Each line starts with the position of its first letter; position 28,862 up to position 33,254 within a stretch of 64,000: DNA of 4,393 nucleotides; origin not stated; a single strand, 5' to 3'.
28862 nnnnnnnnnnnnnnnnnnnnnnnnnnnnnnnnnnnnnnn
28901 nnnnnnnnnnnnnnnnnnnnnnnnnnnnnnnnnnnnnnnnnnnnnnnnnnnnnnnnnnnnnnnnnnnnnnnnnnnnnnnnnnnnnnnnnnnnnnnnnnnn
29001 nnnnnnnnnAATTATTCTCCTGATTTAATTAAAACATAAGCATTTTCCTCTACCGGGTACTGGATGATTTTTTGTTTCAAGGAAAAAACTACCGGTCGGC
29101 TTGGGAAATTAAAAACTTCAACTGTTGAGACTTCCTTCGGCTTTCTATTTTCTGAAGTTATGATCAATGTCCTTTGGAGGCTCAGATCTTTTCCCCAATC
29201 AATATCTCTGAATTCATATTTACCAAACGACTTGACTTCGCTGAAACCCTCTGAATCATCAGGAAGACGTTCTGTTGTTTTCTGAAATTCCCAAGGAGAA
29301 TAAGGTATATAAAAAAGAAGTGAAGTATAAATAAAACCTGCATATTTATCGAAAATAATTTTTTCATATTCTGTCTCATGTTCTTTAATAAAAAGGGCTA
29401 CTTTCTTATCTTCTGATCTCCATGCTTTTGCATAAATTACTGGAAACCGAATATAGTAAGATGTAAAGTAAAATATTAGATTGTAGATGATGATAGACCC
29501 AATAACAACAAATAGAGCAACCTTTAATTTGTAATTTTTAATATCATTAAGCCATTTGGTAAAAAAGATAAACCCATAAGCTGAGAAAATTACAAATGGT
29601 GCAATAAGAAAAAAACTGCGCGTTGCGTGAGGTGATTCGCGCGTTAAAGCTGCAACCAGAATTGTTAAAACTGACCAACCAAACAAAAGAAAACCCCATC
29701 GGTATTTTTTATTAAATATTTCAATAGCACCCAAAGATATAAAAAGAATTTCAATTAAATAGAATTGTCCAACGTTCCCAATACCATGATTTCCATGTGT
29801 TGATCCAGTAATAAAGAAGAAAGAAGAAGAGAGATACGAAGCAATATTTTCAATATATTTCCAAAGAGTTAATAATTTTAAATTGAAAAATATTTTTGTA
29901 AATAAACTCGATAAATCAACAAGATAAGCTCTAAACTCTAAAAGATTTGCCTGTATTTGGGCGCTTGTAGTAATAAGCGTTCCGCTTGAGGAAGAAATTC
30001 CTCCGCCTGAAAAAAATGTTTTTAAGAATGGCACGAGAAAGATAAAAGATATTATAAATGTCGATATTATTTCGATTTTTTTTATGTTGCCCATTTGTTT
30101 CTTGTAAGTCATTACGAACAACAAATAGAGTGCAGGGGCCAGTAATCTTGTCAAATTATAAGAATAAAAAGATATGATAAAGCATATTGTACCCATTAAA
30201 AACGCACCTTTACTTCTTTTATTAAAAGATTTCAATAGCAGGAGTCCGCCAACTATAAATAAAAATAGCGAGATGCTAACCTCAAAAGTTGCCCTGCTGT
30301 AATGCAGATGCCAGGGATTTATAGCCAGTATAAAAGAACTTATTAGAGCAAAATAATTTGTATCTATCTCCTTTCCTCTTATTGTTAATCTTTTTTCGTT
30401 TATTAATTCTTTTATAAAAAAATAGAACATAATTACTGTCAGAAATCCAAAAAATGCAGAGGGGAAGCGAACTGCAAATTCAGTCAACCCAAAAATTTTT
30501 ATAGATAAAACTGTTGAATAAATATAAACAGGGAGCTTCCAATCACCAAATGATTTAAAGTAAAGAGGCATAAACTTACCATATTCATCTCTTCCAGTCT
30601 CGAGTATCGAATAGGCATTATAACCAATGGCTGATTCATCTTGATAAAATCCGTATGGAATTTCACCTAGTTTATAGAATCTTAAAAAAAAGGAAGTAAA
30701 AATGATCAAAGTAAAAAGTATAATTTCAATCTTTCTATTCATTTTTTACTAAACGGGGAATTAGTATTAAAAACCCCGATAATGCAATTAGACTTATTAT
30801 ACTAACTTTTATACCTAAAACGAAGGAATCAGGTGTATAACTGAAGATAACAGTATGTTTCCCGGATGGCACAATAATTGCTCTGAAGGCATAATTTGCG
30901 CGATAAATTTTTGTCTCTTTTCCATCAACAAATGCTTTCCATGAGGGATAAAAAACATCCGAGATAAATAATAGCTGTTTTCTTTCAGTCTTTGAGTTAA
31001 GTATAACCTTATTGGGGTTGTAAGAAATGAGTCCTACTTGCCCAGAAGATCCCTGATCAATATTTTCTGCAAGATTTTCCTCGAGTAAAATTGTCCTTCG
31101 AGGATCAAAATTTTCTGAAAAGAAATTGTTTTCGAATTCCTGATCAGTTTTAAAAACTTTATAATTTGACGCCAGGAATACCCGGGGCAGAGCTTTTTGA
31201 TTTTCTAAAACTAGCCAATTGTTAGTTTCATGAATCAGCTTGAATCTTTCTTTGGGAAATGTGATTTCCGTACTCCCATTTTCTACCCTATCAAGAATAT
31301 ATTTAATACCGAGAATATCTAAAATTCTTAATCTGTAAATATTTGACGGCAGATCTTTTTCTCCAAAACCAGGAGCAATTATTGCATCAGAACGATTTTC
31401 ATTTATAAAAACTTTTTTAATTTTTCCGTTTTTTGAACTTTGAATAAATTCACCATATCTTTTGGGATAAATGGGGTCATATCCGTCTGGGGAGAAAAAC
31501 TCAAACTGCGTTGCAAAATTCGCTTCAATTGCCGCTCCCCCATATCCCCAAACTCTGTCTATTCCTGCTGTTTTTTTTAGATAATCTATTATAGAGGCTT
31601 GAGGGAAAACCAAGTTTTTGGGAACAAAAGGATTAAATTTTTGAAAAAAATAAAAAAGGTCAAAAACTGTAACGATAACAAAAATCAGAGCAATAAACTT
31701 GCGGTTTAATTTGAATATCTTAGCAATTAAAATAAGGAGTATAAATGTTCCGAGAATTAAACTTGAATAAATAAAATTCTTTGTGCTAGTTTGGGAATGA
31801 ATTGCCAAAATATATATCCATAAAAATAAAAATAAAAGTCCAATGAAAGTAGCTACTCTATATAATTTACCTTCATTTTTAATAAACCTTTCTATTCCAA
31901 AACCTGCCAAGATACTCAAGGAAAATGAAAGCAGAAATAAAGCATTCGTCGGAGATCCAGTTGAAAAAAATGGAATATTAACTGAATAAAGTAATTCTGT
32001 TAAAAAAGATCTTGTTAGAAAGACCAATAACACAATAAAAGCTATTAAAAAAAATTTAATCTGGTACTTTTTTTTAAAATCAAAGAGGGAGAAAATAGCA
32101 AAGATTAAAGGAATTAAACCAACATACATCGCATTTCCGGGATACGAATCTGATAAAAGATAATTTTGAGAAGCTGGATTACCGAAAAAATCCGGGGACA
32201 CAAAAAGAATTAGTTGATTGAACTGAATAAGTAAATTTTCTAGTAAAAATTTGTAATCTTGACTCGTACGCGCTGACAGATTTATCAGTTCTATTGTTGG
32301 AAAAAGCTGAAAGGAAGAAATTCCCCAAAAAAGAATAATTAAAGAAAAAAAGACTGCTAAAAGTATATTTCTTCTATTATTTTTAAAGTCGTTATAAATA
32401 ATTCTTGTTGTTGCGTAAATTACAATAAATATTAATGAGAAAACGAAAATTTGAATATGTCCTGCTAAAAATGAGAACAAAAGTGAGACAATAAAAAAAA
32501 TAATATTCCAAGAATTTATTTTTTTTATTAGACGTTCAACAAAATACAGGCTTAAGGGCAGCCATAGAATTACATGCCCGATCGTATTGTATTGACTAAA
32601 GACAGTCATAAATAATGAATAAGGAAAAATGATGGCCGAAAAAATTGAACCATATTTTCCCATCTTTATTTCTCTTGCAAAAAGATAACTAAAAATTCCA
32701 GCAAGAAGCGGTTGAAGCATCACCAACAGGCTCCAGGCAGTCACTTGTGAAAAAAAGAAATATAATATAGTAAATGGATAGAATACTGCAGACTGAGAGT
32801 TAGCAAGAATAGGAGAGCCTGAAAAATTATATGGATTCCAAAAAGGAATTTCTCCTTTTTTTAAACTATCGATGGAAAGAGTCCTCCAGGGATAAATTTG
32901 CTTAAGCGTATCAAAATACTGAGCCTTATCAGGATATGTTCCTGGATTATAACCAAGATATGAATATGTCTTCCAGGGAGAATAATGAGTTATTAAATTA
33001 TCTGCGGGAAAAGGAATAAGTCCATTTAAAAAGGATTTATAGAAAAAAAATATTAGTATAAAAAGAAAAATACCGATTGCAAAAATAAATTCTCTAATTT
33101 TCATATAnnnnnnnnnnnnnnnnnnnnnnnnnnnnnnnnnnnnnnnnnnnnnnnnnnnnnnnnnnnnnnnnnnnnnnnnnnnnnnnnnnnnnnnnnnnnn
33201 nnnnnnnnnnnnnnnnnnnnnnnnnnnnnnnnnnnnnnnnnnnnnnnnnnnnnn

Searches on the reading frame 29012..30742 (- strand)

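Call 34: search_protein_families(library=pfam, proteins=[window:29012-30742:-], max_evalue=0.01)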
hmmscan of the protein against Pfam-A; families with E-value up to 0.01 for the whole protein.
window:29012-30742:- (576 aa): 1 family
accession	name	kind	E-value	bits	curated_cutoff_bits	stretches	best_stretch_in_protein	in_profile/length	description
PF13231.12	PMT_2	-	0.00047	20.9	26.1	1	71-240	4-158/160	Dolichyl-phosphate-mannose-protein mannosyltransferase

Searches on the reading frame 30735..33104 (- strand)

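Call 19: search_protein_families(library=pfam, proteins=[window:30735-33104:-], max_evalue=0.001)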
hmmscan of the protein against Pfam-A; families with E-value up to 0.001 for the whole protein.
window:30735-33104:- (789 aa): 1 family
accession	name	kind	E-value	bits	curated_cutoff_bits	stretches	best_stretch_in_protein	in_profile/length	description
PF09586.16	YfhO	-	9e-28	97.5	28.5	2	676-768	742-835/835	Bacterial membrane protein YfhO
